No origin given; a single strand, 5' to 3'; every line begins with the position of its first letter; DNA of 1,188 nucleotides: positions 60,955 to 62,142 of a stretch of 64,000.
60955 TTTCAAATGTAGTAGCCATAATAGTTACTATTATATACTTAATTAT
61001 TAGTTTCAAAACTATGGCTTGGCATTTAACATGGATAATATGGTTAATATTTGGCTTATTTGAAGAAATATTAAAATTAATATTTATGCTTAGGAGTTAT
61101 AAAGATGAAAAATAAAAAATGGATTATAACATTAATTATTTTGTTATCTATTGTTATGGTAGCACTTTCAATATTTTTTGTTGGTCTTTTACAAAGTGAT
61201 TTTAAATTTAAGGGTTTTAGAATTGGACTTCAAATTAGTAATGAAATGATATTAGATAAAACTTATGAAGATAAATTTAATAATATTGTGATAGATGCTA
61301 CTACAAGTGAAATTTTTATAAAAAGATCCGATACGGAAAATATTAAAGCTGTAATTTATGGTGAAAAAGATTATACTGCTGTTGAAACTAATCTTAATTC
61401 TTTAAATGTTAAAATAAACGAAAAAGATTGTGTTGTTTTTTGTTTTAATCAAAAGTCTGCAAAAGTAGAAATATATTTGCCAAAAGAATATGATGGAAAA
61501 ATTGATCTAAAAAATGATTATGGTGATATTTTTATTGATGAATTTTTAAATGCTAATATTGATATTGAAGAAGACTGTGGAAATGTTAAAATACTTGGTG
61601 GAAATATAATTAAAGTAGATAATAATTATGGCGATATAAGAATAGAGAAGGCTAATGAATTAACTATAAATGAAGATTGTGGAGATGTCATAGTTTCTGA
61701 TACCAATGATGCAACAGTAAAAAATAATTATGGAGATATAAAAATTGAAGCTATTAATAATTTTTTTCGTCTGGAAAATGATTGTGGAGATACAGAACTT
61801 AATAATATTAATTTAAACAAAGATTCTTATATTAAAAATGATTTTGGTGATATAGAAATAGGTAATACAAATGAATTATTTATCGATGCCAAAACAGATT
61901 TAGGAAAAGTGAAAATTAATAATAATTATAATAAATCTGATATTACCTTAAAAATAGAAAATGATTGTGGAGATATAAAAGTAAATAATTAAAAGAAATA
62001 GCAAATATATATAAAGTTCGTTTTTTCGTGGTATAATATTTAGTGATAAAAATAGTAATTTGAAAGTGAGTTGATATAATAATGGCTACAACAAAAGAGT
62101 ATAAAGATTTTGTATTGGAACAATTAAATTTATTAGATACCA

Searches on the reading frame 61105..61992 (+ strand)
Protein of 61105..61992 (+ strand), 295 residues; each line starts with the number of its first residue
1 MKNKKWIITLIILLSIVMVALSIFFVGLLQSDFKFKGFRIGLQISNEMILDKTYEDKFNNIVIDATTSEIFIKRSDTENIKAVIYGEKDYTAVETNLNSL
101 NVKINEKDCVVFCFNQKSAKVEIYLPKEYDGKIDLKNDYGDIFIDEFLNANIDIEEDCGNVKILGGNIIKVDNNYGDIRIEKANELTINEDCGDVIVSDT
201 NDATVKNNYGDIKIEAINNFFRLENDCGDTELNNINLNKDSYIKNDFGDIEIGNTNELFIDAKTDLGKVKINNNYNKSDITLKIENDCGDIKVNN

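Call 51: find_encoding_contigs(protein=window:61105-61992:+, flank=10000, max_places=6)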
Protein window:61105-61992:+ (295 aa): 4 contigs read that carry it; 2 places shown.
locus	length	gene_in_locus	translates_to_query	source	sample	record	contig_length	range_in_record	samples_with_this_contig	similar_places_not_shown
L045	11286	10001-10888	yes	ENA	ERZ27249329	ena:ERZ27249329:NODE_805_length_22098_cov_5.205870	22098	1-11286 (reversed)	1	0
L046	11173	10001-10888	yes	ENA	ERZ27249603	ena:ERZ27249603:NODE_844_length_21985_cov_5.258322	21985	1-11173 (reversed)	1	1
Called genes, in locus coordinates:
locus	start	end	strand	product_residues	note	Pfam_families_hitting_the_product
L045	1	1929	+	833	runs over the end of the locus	PF09586:YfhO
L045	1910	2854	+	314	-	PF00535:Glycos_transf_2, PF10111:Glyco_tranf_2_2, PF13641:Glyco_tranf_2_3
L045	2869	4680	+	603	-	PF10110:GPDPase_memb, PF03009:GDPD, PF13653:GDPD_2 (weak)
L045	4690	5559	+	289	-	PF00753:Lactamase_B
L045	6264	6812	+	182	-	PF04011:LemA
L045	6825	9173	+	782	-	PF09972:DUF2207, PF20990:DUF2207_C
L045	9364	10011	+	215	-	PF12844:HTH_19, PF13443:HTH_26 (weak), PF13560:HTH_31, PF01381:HTH_3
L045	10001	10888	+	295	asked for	PF24016:DUF7330 (faint), PF13349:DUF4097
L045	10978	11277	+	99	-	PF04993:TfoX_N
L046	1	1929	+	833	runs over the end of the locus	PF09586:YfhO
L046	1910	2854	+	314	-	PF00535:Glycos_transf_2, PF10111:Glyco_tranf_2_2, PF13641:Glyco_tranf_2_3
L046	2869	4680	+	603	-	PF10110:GPDPase_memb, PF03009:GDPD, PF13653:GDPD_2 (weak)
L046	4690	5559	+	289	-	PF00753:Lactamase_B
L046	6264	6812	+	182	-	PF04011:LemA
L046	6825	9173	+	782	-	PF09972:DUF2207, PF20990:DUF2207_C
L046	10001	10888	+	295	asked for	PF24016:DUF7330 (faint), PF13349:DUF4097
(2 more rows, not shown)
